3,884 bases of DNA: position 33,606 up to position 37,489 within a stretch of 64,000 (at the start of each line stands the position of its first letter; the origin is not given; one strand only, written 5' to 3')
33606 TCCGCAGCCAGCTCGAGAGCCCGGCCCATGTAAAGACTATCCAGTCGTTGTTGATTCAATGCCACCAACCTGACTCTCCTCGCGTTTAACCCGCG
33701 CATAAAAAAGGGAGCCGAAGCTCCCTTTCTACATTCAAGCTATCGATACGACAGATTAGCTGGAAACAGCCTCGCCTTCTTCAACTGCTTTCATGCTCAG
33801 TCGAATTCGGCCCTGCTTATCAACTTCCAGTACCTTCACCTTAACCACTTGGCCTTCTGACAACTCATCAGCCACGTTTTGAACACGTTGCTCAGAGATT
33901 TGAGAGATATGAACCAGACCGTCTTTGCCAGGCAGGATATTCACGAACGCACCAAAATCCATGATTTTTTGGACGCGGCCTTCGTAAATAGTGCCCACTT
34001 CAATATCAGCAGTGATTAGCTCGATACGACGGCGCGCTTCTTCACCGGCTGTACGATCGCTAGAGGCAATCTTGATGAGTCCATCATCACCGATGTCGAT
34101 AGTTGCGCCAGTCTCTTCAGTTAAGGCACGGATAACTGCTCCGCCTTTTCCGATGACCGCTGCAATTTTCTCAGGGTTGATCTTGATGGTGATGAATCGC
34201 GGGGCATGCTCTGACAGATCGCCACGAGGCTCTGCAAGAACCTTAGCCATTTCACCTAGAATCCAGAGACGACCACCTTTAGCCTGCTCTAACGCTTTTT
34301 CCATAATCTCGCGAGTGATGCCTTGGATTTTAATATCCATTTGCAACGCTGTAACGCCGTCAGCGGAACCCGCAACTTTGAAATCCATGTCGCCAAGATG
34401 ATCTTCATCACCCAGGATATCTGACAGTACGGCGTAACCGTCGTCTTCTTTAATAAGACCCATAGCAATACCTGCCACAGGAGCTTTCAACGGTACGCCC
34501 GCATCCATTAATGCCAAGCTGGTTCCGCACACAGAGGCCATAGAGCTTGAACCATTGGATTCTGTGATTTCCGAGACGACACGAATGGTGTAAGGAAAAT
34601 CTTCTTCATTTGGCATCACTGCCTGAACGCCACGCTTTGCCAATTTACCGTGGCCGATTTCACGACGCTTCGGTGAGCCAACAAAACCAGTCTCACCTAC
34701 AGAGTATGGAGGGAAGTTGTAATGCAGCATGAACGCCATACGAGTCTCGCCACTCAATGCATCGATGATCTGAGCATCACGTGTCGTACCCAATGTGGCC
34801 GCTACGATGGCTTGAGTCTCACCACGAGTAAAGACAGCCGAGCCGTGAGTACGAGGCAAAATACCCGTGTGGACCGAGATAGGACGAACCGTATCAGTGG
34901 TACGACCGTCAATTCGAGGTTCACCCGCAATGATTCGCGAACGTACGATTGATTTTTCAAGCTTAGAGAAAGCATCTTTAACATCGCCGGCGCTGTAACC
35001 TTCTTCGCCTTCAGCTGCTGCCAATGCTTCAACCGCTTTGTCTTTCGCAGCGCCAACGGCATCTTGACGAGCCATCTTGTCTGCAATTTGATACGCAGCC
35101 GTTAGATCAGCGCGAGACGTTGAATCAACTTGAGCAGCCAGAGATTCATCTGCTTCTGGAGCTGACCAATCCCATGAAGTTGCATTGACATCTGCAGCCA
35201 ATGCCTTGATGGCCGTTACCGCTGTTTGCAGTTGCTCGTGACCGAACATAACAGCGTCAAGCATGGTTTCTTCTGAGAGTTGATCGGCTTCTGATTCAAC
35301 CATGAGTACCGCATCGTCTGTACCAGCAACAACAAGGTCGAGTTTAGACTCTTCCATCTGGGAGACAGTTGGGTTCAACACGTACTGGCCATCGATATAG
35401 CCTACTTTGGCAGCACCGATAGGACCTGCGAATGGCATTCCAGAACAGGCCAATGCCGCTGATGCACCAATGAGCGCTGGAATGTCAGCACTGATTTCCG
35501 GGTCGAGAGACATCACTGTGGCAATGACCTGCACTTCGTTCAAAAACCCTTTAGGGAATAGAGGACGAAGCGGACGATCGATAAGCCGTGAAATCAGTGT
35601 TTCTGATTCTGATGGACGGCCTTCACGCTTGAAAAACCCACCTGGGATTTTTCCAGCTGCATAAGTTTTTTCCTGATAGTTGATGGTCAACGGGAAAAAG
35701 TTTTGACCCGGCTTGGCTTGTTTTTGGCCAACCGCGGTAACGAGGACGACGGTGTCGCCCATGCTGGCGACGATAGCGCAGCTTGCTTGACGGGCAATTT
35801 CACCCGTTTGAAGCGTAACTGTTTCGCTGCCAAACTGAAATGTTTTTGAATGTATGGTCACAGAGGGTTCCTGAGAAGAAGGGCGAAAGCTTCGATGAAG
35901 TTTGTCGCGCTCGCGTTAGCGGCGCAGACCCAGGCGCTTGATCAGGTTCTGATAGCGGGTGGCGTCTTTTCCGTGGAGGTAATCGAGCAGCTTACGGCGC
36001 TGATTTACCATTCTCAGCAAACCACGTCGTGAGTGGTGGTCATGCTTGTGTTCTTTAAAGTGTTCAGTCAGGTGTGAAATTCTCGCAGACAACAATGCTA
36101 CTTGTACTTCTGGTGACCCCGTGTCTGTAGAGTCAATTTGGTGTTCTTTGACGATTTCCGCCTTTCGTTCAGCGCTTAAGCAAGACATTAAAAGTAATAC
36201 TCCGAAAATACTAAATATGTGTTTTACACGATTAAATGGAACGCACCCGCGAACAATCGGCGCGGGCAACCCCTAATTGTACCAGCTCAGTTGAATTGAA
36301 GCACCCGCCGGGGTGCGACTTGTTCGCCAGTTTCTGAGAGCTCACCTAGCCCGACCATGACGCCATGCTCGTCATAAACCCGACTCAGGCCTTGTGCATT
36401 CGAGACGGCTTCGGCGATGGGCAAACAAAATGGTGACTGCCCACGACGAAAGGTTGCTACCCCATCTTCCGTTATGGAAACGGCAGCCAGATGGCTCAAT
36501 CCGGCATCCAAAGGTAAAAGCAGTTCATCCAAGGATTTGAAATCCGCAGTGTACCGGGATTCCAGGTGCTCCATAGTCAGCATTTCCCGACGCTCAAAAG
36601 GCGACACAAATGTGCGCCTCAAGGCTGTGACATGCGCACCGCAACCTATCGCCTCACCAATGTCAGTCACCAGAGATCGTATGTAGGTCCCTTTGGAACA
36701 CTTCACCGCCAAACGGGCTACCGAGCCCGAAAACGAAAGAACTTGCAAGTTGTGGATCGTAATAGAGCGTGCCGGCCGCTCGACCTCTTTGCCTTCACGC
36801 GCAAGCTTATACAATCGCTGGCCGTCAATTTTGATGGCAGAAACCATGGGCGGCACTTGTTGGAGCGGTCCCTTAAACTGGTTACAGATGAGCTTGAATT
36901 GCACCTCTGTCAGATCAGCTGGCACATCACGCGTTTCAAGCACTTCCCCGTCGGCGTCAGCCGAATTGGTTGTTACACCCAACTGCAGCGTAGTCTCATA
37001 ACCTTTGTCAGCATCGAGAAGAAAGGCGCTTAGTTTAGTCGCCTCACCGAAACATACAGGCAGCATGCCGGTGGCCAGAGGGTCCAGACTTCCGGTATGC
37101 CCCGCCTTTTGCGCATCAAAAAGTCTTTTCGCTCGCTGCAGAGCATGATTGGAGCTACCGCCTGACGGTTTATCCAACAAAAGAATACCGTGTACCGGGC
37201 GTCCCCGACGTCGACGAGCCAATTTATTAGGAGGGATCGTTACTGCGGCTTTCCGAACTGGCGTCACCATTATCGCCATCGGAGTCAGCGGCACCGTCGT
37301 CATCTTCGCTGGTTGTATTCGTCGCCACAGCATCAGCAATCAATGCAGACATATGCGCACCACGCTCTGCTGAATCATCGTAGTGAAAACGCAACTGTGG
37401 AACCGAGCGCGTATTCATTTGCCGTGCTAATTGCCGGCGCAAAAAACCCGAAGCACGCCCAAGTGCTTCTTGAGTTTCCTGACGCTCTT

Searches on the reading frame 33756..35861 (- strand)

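Call 44: search_protein_families(library=pfam, proteins=[window:33756-35861:-], max_evalue=0.0001)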
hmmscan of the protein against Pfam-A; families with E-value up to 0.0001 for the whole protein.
window:33756-35861:- (701 aa): 6 families
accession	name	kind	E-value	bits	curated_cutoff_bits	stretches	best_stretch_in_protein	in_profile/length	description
PF01138.27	RNase_PH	-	1.7e-58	197.1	25.5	2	15-143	5-130/130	3' exoribonuclease family, domain 1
PF03725.20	RNase_PH_C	-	2e-26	92.2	20.8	2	146-209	1-66/67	3' exoribonuclease family, domain 2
PF00575.29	S1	-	1.2e-21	77.2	22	1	620-691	2-74/74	S1 RNA binding domain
PF03726.19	PNPase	-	1.2e-18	67.7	24.6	1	241-321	2-81/81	Polyribonucleotide nucleotidyltransferase, RNA binding domain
PF00013.35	KH_1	-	4.4e-11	42.8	21.5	1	557-614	2-65/66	KH domain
PF23459.1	S1_RRP5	-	4.2e-08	34.1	27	1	623-683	4-64/72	RRP5 S1 domain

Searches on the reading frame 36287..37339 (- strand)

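Call 44: search_protein_families(library=pfam, proteins=[window:36287-37339:-], max_evalue=0.0001)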
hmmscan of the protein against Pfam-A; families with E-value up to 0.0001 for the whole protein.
window:36287-37339:- (350 aa): 3 families
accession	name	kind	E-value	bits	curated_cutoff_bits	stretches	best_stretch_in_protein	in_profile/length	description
PF01509.24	TruB_N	-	4.5e-56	189.8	27.3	1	71-220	1-149/149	TruB family pseudouridylate synthase (N terminal domain)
PF16198.10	TruB_C_2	-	1.2e-18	67.4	29.3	1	221-281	1-65/66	tRNA pseudouridylate synthase B C-terminal domain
PF09157.17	TruB-C_2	-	3.2e-07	30.6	21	1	286-347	2-57/57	Pseudouridine synthase II TruB, C-terminal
